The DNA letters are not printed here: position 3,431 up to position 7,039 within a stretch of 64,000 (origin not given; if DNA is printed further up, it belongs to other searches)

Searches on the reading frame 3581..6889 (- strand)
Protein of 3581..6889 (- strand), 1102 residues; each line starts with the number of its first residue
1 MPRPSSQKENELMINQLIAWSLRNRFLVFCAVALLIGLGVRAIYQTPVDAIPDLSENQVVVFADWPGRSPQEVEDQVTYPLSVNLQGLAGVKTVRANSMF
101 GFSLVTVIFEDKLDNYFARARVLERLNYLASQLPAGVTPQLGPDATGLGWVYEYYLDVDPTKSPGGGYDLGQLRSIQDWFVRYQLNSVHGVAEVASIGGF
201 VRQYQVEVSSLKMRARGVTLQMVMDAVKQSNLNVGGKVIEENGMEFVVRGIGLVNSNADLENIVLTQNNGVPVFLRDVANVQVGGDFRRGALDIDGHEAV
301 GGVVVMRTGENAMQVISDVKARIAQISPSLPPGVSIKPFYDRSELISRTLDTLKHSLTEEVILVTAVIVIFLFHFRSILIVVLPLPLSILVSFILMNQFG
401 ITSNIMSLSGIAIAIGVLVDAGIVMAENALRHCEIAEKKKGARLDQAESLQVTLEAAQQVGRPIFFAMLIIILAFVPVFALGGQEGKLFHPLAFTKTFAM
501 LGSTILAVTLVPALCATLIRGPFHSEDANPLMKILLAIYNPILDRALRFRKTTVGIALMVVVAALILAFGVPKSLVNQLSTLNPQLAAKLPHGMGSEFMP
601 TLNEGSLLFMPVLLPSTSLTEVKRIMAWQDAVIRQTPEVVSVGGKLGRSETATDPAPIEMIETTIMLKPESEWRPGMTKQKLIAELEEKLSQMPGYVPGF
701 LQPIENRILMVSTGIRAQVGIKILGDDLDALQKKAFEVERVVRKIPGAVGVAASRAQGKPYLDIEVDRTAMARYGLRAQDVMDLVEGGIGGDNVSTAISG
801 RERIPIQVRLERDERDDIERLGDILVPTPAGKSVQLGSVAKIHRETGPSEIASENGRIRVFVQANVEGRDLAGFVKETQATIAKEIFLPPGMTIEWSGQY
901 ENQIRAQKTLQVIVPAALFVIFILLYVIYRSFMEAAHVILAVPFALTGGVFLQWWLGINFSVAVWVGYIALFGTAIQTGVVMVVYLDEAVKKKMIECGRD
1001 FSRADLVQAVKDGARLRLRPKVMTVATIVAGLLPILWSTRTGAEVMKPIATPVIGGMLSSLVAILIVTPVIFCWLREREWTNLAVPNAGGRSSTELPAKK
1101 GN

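Call 86: find_related_loci(query=window:3581-6889:-, collection=genome_contigs, flank=500)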
Query window:3581-6889:- (1102 aa) in genome_contigs; peptide patterns used: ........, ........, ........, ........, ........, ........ (x = any residue, [..] = any of these).
600 stretches matched a pattern (row limit reached: there are more); 591 encode a relative of the query (tblastn E <= 1e-3); the best 80 are kept; 80 distinct loci.
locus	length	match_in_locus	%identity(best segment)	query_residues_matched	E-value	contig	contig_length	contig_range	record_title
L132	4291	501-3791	86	2-1095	0e+0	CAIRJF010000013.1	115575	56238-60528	MAG: uncultured Verrucomicrobia subdivision 3 bacterium isolate AM2_bin-1229 genome assembly, contig: bin-1229:13/40, wh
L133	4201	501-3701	88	13-1079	0e+0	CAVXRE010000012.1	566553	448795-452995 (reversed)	MAG: uncultured Verrucomicrobiae bacterium isolate MFD01223.bin.1.112 genome assembly, contig: contig_7518, whole genome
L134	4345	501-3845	83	7-1079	0e+0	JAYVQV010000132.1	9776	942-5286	MAG: Limisphaerales bacterium isolate GL72_UP_metabinner_105_sub GL72_UP_metabinner_105_sub_131, whole genome shotgun se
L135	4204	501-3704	86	12-1079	0e+0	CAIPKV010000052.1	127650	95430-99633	MAG: uncultured Verrucomicrobia subdivision 3 bacterium isolate AM4_bin-735 genome assembly, contig: bin-735:52/87, whol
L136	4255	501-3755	84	2-1086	0e+0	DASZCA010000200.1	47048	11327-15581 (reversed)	MAG TPA_asm: Verrucomicrobiia bacterium isolate SMAG_U6430 k141_8687, whole genome shotgun sequence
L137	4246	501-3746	79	1-1082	0e+0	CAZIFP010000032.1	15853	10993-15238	MAG TPA_asm: uncultured Bifidobacteriaceae bacterium isolate binchicken_co162_622 genome assembly, contig: NODE_8637_len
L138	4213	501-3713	77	12-1082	0e+0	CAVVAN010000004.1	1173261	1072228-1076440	MAG: uncultured Verrucomicrobiae bacterium isolate MFD04434.bin.2.19 genome assembly, contig: contig_8281, whole genome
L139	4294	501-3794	77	3-1099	0e+0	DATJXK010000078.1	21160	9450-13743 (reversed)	MAG TPA_asm: Pseudomonadales bacterium isolate SMAG_U15124 k141_1937939, whole genome shotgun sequence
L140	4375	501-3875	73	10-1079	0e+0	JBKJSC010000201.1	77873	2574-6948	MAG: Limisphaerales bacterium isolate ant_bin.560 k117_6106269, whole genome shotgun sequence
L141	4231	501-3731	75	3-1079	0e+0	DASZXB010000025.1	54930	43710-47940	MAG TPA_asm: Verrucomicrobiia bacterium isolate SMAG_U6172 k141_529388, whole genome shotgun sequence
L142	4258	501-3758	74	13-1097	0e+0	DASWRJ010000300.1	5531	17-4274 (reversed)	MAG TPA_asm: Verrucomicrobiia bacterium isolate SMAG_U3518 k141_1898033, whole genome shotgun sequence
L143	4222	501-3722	75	12-1079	0e+0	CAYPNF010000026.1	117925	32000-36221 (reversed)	MAG TPA_asm: uncultured Verrucomicrobiota bacterium isolate SRP302447_co1_807 genome assembly, contig: NODE_568_length_1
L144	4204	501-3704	85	12-1079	0e+0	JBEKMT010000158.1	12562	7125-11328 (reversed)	MAG: Verrucomicrobiota bacterium isolate SPRUCE 3 SPRUCE_3_158, whole genome shotgun sequence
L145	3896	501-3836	73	3-1079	0e+0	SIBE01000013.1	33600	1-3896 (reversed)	MAG: Pedosphaera sp. isolate Baikal-deep-G225 BACOMB-C5655, whole genome shotgun sequence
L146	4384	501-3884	73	8-1079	0e+0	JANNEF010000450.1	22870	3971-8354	MAG: Verrucomicrobiota bacterium isolate OTE_75_metabat_426 OTE_75_k141_1154414, whole genome shotgun sequence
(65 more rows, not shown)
